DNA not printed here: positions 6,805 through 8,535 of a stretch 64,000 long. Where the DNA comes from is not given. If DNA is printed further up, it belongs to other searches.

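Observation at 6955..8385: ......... intein inserted at the third Cys of the radical SAM CX3CX2C motif of a PflX-type enzyme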

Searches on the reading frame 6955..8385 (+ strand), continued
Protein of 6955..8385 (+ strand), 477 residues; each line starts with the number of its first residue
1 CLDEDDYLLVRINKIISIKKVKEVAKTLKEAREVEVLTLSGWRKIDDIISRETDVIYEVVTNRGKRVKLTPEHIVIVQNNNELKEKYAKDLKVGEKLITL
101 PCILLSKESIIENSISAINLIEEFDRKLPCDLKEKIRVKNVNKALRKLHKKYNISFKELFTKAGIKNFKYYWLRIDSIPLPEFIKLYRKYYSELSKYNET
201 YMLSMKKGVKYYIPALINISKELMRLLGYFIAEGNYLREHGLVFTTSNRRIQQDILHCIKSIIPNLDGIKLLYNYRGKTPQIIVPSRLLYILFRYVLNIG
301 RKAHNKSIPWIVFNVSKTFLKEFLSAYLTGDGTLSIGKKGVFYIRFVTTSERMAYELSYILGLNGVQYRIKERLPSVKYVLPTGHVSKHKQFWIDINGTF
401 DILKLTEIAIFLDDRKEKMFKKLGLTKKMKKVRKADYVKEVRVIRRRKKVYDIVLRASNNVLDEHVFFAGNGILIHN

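Call 63: search_protein_families(library=ncbifam, proteins=[P0161, P0148, P0142, P0174, P0169], max_evalue=1e-8)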
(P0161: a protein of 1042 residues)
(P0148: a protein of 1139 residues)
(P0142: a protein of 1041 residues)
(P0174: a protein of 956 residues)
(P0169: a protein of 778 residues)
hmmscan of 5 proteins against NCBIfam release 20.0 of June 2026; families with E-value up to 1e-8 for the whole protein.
P0161 (1042 aa): 15 families
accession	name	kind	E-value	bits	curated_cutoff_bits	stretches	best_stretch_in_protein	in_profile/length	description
NF045703.1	rSAM_Tes_intein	exception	0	2080.8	1700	1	1-1038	1-1040/1040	tetraether lipid synthase Tes, intein-containing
NF045702.1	rSAM_GDGT_ether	equivalog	4.3e-201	668.7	450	2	608-992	102-484/486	tetraether lipid synthase Tes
NF045646.2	rSAM_Se_TrsS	equivalog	1.1e-81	274.6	490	2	609-977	103-431/441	radical SAM (seleno)protein TrsS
NF011303.0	PRK14715.1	equivalog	3.3e-23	80.8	1585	1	156-517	896-1268/1627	DNA-directed DNA polymerase II large subunit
NF011491.0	PRK14898.1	equivalog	7e-21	74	783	1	156-511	76-385/860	DNA-directed RNA polymerase subunit A''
TIGR02666.1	moaA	equivalog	2e-20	73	284.05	1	627-782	45-206/336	GTP 3',8-cyclase MoaA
NF001199.0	PRK00164.2-1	equivalog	1.2e-18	67.3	231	1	608-807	25-224/308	GTP 3',8-cyclase MoaA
TIGR02668.1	moaA_archaeal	equivalog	1.9e-18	66.5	325.25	1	608-806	23-220/303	GTP 3',8-cyclase MoaA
NF011418.0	PRK14845.1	equivalog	2.7e-15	55.2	756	1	210-532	72-299/1049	translation initiation factor IF-2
TIGR01445.1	intein_Nterm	domain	2.1e-14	54.3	24.5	1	156-252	1-83/83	intein N-terminal splicing region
NF038162.1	RtcB_rel_intein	exception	2.2e-13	49.1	1150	0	189-318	110-231/961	intein-containing RtcB family protein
NF005852.0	PRK07773.1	equivalog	7.8e-11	41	780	0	444-534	595-685/886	replicative DNA helicase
NF011287.0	PRK14698.1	equivalog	1.3e-10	40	1238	0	366-523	390-543/1017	V-type ATP synthase subunit A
TIGR04545.1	rSAM_ahbD_hemeb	equivalog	2.2e-09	37.2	500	0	640-754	45-160/339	heme b synthase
NF011302.0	PRK14714.1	equivalog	5.9e-09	34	1791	0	156-294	932-1071/1350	DNA-directed DNA polymerase II large subunit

P0148 (1139 aa): 18 families
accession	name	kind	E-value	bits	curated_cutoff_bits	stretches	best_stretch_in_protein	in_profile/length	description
NF045703.1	rSAM_Tes_intein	exception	0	1130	1700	1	70-1030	64-1024/1040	tetraether lipid synthase Tes, intein-containing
NF045702.1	rSAM_GDGT_ether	equivalog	8.6e-197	654.5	450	2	617-1000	102-485/486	tetraether lipid synthase Tes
NF045646.2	rSAM_Se_TrsS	equivalog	1.2e-93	314.1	490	3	618-831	103-318/441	radical SAM (seleno)protein TrsS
NF011491.0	PRK14898.1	equivalog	1.9e-32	112.2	783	1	165-525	76-391/860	DNA-directed RNA polymerase subunit A''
NF011303.0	PRK14715.1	equivalog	3.5e-24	84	1585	1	165-564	896-1322/1627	DNA-directed DNA polymerase II large subunit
TIGR02666.1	moaA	equivalog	2.8e-22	79.2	284.05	1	649-782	58-198/336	GTP 3',8-cyclase MoaA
NF001199.0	PRK00164.2-1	equivalog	3.7e-19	69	231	1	617-777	25-188/308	GTP 3',8-cyclase MoaA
TIGR02668.1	moaA_archaeal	equivalog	6e-19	68.1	325.25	1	617-771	23-181/303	GTP 3',8-cyclase MoaA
NF038332.1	rSAM_rare_HxsC4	exception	4.1e-12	45.9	500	1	613-716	23-125/335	radical SAM protein HxsC4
TIGR01445.1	intein_Nterm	domain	2.8e-11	44.2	24.5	1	165-259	1-80/83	intein N-terminal splicing region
NF011302.0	PRK14714.1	equivalog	5.8e-11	40.7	1791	1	165-320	932-1087/1350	DNA-directed DNA polymerase II large subunit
TIGR04055.1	rSAM_NirJ2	equivalog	1.2e-10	41.5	500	1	650-767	45-164/326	putative heme d1 biosynthesis radical SAM protein NirJ2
NF038162.1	RtcB_rel_intein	exception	1.3e-10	40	1150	0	572-646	534-607/961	intein-containing RtcB family protein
TIGR04545.1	rSAM_ahbD_hemeb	equivalog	2.3e-10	40.4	500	1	649-742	45-133/339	heme b synthase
TIGR04546.1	rSAM_ahbC_deAc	equivalog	1.4e-09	37.3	650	1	649-757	84-193/390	12,18-didecarboxysiroheme deacetylase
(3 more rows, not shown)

P0142 (1041 aa): 20 families
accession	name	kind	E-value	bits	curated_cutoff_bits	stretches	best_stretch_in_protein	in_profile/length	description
TIGR03471.1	HpnJ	equivalog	8.8e-129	430.4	577.6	2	750-1012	212-471/472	hopanoid biosynthesis associated radical SAM protein HpnJ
TIGR02026.1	BchE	equivalog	8.9e-49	166.7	481.35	2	29-224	19-212/497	magnesium-protoporphyrin IX monomethyl ester anaerobic oxidative cyclase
NF045703.1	rSAM_Tes_intein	exception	4e-39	134.2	1700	1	207-646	141-566/1040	tetraether lipid synthase Tes, intein-containing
TIGR04479.1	bcpD_PhpK_rSAM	subfamily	1.5e-32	112.7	600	1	751-911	257-414/504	PhpK family radical SAM P-methyltransferase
NF011491.0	PRK14898.1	equivalog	3.5e-30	104.7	783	1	225-750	79-543/860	DNA-directed RNA polymerase subunit A''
NF050148.1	rSAM_ApyD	equivalog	5.4e-30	104.4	750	2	757-926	220-391/645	RiPP biosynthesis radical SAM protein ApyD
TIGR04072.2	rSAM_ladder_B12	equivalog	2.9e-26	92.1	360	1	750-915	195-358/443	lipid biosynthesis B12-binding/radical SAM protein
NF038361.1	rSAM_Sden_1168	equivalog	8.2e-24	84.1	575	1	761-936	306-481/560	Sden_1168 family B12-binding radical SAM P-methyltransferase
TIGR04385.1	B12_rSAM_cofa1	equivalog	6.9e-22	78.3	450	1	750-905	210-363/438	B12 lower ligand biosynthesis radical SAM protein BzaD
TIGR04014.1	B12_SAM_MJ_0865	equivalog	1.3e-21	77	360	1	822-924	251-354/434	methyl-coenzyme M reductase glutamine C-methyltransferase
NF011303.0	PRK14715.1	equivalog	2.4e-21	74.6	1585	1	287-642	966-1327/1627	DNA-directed DNA polymerase II large subunit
TIGR03975.1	rSAM_ocin_1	subfamily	1.1e-19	70.4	281.85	1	760-897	288-421/606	RiPP maturation radical SAM C-methyltransferase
NF033070.1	rSAM_AprD4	equivalog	1.2e-18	67.2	500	1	784-938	243-400/456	AprD4 family radical SAM diol-dehydratase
NF033712.0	B12_rSAM_KedN5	subfamily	4.1e-18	64.9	700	1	67-225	56-214/624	KedN5 family methylcobalamin-dependent radical SAM C-methyltransferase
TIGR04013.1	B12_SAM_MJ_1487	hypoth_equivalog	1.8e-17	63.3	251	0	839-926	266-355/382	TIGR04013 family B12-binding domain/radical SAM domain-containing protein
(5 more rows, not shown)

P0174 (956 aa): 50 families (the best 25 are shown)
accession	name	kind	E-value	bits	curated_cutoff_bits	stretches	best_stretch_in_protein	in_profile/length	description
TIGR04545.1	rSAM_ahbD_hemeb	equivalog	2.5e-66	224.4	500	1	616-935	25-336/339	heme b synthase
TIGR04055.1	rSAM_NirJ2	equivalog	1.1e-62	212.5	500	2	606-814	14-224/326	putative heme d1 biosynthesis radical SAM protein NirJ2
TIGR04053.2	TIGR04053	equivalog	8.9e-61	206.1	395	1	615-935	32-363/366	TIGR04053 family radical SAM/SPASM domain-containing protein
TIGR04054.1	rSAM_NirJ1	equivalog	8.5e-50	169.5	650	1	605-935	49-381/387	putative heme d1 biosynthesis radical SAM protein NirJ1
TIGR04051.1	rSAM_NirJ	equivalog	6.2e-49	166.8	515.45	1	607-935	17-347/354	heme d1 biosynthesis radical SAM protein NirJ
TIGR04303.1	GeoRSP_rSAM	equivalog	8.7e-48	163.5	400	2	607-798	20-212/325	GeoRSP system radical SAM/SPASM protein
TIGR04347.1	pseudo_SAM_Halo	equivalog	2.3e-47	162.1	525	1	607-935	53-384/390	TIGR04347 family pseudo-SAM/SPASM protein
TIGR04546.1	rSAM_ahbC_deAc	equivalog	4.3e-46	157.5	650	1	606-935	53-384/390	12,18-didecarboxysiroheme deacetylase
NF045703.1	rSAM_Tes_intein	exception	1.1e-42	146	1700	1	114-753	144-759/1040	tetraether lipid synthase Tes, intein-containing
TIGR04340.1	rSAM_ACGX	hypoth_equivalog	5.4e-41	140.9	400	1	641-937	59-340/341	radical SAM/SPASM domain protein, ACGX system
TIGR03962.1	mycofact_rSAM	equivalog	1.9e-39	135.8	265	2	609-798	29-218/339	mycofactocin radical SAM maturase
TIGR04251.1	SCM_rSAM_ScmF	equivalog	5.4e-34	118.1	400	1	628-925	44-330/353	SynChlorMet cassette radical SAM/SPASM protein ScmF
TIGR04250.1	SCM_rSAM_ScmE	equivalog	5.5e-32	111.1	400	1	618-936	30-348/358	SynChlorMet cassette radical SAM/SPASM protein ScmE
NF050035.1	rSAM_WgK_link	exception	1.4e-29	103.2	650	1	619-935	38-362/367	radical SAM/SPASM peptide maturase WgkB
NF011491.0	PRK14898.1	equivalog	2.6e-28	98.6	783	1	126-542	76-419/860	DNA-directed RNA polymerase subunit A''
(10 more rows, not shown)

P0169 (778 aa): 1 family
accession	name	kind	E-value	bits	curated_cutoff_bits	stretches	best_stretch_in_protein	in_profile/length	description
NF045703.1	rSAM_Tes_intein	exception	2.4e-17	62.1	1700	1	333-585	360-622/1040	tetraether lipid synthase Tes, intein-containing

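Call 64: search_protein_families(library=pfam, proteins=[P0161, P0142, P0174, P0169, P0136], max_evalue=0.000001)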
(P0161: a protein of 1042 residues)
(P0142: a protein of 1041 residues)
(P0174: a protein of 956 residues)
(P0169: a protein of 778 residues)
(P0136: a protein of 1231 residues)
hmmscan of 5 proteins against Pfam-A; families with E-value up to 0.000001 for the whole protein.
P0161 (1042 aa): 4 families
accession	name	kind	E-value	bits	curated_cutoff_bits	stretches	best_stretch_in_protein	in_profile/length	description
PF14890.11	Intein_splicing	-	1.3e-24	87.2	35.8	1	184-606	5-153/155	Intein splicing domain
PF04055.27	Radical_SAM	-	3.5e-24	86.3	29.5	1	609-755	14-165/166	Radical SAM superfamily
PF14528.11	LAGLIDADG_3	-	9.1e-16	58.3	22.5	1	459-541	1-80/82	LAGLIDADG-like domain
PF23545.1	Zn_ribbon_HMPTM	-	2.7e-10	40.1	27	1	52-93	2-44/45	HMPTM N-terminal zinc ribbon domain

P0142 (1041 aa): 4 families
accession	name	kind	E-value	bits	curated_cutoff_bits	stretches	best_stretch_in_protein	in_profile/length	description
PF04055.27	Radical_SAM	-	4.5e-18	66.4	29.5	1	751-903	14-166/166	Radical SAM superfamily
PF14890.11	Intein_splicing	-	1.1e-14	54.9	35.8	1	236-750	7-155/155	Intein splicing domain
PF14528.11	LAGLIDADG_3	-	1.1e-13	51.7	22.5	1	539-624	4-82/82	LAGLIDADG-like domain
PF02310.24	B12-binding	-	1.5e-10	41.4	32.1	1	25-137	7-116/121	B12 binding domain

P0174 (956 aa): 4 families
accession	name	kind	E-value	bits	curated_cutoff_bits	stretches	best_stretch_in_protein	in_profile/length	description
PF04055.27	Radical_SAM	-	7.8e-21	75.4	29.5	1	617-751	24-165/166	Radical SAM superfamily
PF14528.11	LAGLIDADG_3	-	2.4e-14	53.8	22.5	0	356-416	3-64/82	LAGLIDADG-like domain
PF14890.11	Intein_splicing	-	1.8e-13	51.1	35.8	1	137-608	4-155/155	Intein splicing domain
PF13186.11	SPASM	-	8.1e-07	29.7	21.5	0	848-907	1-66/67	Iron-sulfur cluster-binding domain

P0169 (778 aa): 2 families
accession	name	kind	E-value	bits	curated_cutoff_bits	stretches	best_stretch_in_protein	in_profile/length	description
PF04055.27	Radical_SAM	-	7.4e-11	42.9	29.5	1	574-720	14-166/166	Radical SAM superfamily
PF14890.11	Intein_splicing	-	2.5e-08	34.3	35.8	1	217-573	40-155/155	Intein splicing domain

P0136 (1231 aa): 3 families
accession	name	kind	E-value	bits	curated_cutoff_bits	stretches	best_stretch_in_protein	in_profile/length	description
PF13597.11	NRDD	-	7.9e-157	523.7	26.2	2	651-1227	53-562/562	Anaerobic ribonucleoside-triphosphate reductase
PF14890.11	Intein_splicing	-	6.4e-10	39.5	35.8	1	227-655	36-155/155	Intein splicing domain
PF14528.11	LAGLIDADG_3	-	1e-09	38.9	22.5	1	509-586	5-79/82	LAGLIDADG-like domain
